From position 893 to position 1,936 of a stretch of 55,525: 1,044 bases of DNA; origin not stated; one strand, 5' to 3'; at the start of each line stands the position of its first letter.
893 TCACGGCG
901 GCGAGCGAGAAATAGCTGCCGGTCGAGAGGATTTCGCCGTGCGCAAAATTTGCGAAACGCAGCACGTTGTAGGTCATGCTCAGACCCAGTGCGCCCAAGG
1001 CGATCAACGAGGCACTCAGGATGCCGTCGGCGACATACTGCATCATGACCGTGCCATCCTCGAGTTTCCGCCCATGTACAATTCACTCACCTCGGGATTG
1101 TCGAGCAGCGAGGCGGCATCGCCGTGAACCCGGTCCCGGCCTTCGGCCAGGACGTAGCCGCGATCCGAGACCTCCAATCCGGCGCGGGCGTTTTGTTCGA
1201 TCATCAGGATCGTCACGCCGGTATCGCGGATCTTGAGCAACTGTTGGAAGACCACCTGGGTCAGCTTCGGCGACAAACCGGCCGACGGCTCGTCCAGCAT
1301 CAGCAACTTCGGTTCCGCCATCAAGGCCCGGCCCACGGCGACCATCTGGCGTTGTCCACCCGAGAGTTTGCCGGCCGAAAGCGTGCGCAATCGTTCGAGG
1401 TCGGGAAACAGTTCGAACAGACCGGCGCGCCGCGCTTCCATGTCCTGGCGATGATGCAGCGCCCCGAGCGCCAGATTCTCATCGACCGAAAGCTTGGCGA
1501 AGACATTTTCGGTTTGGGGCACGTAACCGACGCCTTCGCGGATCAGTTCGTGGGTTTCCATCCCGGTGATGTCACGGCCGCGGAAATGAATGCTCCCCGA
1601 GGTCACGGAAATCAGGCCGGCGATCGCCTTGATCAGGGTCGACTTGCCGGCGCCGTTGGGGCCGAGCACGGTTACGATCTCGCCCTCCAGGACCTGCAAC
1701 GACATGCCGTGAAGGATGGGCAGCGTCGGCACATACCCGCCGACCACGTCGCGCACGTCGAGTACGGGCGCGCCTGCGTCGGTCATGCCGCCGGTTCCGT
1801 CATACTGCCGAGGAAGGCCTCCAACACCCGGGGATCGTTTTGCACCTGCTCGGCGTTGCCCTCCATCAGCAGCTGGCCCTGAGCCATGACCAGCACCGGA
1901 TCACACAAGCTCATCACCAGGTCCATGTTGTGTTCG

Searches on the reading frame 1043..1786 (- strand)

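Call 83: search_protein_families(library=pfam, max_evalue=0.001, proteins=[window:1043-1786:-])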
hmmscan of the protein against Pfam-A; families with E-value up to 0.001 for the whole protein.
window:1043-1786:- (247 aa): 6 families
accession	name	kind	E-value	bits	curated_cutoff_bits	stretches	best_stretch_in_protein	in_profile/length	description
PF00005.33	ABC_tran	-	2.1e-34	119.5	25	1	25-168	1-136/137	ABC transporter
PF13304.12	AAA_21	-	1.9e-09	38.5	27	1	39-83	3-46/304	AAA domain, putative AbiEii toxin, Type IV TA system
PF02463.25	SMC_N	-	6.3e-05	22.9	40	0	35-76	24-64/220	RecF/RecN/SMC N terminal domain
PF13555.12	AAA_29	-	9.8e-05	22.5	27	1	35-61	23-48/61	P-loop containing region of AAA domain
PF13476.12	AAA_23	-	0.00042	21.4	27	1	37-58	21-42/201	AAA domain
PF03193.22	RsgA_GTPase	-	0.00048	20.4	30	1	31-67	102-138/174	RsgA GTPase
